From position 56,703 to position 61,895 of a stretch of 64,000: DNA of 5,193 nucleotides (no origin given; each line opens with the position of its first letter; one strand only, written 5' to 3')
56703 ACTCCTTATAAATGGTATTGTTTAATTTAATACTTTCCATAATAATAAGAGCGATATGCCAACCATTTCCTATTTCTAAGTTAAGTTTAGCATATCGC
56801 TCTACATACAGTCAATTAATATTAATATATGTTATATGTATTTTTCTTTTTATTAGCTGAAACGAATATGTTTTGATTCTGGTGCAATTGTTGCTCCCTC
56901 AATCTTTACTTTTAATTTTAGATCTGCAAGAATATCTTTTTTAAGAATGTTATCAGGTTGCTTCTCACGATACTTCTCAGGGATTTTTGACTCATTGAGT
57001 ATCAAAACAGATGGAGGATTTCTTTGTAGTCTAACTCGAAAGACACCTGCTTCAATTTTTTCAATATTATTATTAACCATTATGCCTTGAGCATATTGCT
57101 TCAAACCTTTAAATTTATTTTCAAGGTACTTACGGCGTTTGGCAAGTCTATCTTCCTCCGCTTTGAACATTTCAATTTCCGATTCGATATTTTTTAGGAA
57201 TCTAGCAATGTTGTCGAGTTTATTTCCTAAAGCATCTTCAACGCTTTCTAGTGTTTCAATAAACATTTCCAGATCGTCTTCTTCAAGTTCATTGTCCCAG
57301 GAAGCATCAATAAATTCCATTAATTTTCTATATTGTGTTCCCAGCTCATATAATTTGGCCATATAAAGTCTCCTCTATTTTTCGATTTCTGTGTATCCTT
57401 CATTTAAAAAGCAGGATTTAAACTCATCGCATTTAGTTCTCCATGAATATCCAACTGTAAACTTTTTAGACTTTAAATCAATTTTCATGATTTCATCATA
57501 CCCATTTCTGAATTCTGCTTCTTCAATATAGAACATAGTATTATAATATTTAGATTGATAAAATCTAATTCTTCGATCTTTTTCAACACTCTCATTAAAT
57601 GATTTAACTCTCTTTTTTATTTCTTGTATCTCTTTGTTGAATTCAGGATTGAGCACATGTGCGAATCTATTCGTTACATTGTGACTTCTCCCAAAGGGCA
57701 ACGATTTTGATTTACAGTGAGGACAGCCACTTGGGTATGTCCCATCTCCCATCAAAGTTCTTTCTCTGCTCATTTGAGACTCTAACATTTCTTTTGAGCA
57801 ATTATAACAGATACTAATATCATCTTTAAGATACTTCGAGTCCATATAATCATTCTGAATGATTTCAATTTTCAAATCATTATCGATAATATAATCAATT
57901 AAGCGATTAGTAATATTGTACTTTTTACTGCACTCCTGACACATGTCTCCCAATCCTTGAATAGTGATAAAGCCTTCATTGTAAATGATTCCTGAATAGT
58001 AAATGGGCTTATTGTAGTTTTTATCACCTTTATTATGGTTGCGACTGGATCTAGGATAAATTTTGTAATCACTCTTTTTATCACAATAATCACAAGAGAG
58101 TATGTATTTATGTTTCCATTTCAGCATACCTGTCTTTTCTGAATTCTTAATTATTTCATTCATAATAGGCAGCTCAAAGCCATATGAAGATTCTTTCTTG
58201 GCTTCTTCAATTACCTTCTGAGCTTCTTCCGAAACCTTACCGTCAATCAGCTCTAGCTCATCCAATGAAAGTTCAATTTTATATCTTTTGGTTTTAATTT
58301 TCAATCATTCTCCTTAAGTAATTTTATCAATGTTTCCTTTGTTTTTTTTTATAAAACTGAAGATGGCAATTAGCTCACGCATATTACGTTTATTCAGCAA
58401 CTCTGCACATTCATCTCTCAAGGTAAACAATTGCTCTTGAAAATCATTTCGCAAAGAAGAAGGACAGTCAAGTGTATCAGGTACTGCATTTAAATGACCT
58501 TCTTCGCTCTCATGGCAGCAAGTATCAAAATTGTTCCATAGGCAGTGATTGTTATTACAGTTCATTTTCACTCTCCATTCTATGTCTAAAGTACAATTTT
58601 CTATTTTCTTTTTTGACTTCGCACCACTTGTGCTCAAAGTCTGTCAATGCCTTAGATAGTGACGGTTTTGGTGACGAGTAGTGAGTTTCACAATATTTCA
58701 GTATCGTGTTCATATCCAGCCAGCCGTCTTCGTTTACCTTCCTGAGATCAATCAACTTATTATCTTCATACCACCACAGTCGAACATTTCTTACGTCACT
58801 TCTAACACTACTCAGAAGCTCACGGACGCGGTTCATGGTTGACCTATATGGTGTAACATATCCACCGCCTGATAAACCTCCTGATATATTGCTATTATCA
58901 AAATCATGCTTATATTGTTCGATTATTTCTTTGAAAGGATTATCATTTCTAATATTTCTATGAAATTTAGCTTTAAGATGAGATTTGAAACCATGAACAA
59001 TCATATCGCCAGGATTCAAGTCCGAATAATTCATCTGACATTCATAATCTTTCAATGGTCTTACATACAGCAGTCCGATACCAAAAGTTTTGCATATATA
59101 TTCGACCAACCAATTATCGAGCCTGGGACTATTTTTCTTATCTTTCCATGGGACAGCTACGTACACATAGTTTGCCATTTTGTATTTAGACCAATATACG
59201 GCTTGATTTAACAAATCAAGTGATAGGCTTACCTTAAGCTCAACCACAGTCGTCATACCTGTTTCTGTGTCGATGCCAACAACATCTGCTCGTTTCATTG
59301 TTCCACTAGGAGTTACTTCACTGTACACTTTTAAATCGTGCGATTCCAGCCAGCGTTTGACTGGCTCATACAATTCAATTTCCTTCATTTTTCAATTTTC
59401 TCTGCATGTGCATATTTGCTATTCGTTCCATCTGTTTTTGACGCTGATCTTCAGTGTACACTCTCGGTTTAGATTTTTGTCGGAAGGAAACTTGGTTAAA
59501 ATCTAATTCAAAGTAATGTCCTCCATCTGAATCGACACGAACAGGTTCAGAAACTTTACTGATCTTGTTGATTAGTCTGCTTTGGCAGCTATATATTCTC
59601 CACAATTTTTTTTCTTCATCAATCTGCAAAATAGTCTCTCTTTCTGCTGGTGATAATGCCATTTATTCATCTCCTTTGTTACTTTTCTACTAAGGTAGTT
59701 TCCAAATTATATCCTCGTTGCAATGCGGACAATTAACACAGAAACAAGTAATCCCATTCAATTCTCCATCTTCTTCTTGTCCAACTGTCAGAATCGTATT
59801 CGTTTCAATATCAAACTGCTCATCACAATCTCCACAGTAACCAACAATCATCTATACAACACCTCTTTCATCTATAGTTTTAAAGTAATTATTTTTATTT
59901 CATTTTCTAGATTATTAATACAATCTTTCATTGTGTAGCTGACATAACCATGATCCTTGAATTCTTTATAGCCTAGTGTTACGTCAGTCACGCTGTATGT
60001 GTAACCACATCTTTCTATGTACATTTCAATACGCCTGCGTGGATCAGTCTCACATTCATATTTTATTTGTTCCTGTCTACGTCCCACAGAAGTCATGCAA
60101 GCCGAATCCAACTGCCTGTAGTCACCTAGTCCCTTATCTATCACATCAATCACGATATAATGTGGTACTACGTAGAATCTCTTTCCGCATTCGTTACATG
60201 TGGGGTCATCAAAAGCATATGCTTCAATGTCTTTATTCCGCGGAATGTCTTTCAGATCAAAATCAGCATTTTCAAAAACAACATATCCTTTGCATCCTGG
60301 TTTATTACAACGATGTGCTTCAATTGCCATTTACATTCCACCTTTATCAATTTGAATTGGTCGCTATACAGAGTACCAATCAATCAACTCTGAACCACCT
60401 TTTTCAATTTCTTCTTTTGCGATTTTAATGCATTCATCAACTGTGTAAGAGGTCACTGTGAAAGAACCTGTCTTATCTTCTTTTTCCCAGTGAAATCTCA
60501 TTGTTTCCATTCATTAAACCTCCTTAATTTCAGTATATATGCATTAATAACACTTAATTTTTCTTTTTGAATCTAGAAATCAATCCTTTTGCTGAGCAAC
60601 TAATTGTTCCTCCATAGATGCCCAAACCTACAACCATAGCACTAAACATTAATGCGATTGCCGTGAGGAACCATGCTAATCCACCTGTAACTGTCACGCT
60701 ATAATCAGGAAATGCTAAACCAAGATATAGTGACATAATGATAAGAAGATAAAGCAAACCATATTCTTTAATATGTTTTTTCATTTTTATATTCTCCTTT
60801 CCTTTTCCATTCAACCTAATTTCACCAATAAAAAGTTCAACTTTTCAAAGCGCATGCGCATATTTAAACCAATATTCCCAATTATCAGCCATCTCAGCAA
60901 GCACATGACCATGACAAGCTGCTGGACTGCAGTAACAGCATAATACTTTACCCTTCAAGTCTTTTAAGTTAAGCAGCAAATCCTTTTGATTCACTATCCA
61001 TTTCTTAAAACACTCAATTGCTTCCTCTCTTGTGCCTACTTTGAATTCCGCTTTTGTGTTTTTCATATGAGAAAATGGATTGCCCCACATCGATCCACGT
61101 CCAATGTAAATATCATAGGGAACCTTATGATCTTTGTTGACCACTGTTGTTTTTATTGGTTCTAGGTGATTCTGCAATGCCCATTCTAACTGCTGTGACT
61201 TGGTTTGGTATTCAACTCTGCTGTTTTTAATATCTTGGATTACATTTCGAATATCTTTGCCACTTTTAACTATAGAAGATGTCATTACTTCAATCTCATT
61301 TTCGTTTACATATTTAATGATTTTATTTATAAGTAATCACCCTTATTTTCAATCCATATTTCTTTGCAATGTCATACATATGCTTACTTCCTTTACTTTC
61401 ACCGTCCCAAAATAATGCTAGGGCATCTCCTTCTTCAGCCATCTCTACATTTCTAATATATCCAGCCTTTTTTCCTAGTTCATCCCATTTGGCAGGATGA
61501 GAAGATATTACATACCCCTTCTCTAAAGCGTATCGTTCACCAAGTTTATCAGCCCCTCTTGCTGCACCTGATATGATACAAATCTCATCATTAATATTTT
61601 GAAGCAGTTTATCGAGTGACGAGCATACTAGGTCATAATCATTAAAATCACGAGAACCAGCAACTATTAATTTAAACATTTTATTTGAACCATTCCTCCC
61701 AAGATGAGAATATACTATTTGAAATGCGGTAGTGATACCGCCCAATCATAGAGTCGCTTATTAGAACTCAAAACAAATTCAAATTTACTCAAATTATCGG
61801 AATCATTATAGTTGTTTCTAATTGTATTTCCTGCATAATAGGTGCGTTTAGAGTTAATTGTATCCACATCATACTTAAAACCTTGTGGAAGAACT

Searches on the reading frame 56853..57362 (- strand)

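Call 78: search_protein_families(library=pfam, proteins=[window:56853-57362:-], max_evalue=0.01)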
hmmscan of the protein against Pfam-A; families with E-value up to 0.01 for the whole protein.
window:56853-57362:- (169 aa): 2 families
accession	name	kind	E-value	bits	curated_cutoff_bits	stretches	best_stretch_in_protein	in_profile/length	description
PF05565.16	Sipho_Gp157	-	5.3e-42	144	28.6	1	3-167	1-160/162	Siphovirus Gp157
PF24423.1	OVT1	-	0.0083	16.9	30.9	0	29-90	18-79/100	Major antigen, helical domain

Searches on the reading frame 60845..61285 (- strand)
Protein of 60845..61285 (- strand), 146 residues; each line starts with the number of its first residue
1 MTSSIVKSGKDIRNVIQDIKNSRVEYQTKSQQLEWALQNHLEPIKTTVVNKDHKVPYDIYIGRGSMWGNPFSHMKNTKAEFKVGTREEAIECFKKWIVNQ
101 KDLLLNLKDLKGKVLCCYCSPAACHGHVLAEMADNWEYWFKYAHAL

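Call 78: search_protein_families(library=pfam, proteins=[window:60845-61285:-], max_evalue=0.01)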
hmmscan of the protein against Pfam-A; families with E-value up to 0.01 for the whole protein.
window:60845-61285:- (146 aa): 1 family
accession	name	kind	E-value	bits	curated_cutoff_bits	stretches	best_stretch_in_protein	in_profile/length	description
PF14216.11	DUF4326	-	4.8e-22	78.9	25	1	50-131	4-82/82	Domain of unknown function (DUF4326)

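Call 81: search_protein_families(library=padloc, proteins=[window:60845-61285:-], max_evalue=0.01)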
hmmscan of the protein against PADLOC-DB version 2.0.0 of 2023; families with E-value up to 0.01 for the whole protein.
window:60845-61285:- (146 aa): 0 families

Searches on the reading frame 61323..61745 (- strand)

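Call 78: search_protein_families(library=pfam, proteins=[window:61323-61745:-], max_evalue=0.01)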
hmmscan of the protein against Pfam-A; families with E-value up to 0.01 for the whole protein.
window:61323-61745:- (140 aa): 2 families
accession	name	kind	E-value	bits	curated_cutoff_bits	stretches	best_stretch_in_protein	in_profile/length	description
PF10686.14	YAcAr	-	2.1e-16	59.9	28.2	1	25-88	2-64/66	YspA, cpYpsA-related SLOG family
PF02481.21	DNA_processg_A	-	9.9e-06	25.3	29.6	1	24-80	45-101/212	DNA recombination-mediator protein A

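Call 81: search_protein_families(library=padloc, proteins=[window:61323-61745:-], max_evalue=0.01)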
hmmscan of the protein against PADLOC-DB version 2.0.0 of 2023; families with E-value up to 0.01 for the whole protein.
window:61323-61745:- (140 aa): 1 family
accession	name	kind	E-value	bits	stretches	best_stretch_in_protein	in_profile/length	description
PDLC03927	PsyrA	-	3.3e-05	21.2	1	26-77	134-184/398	-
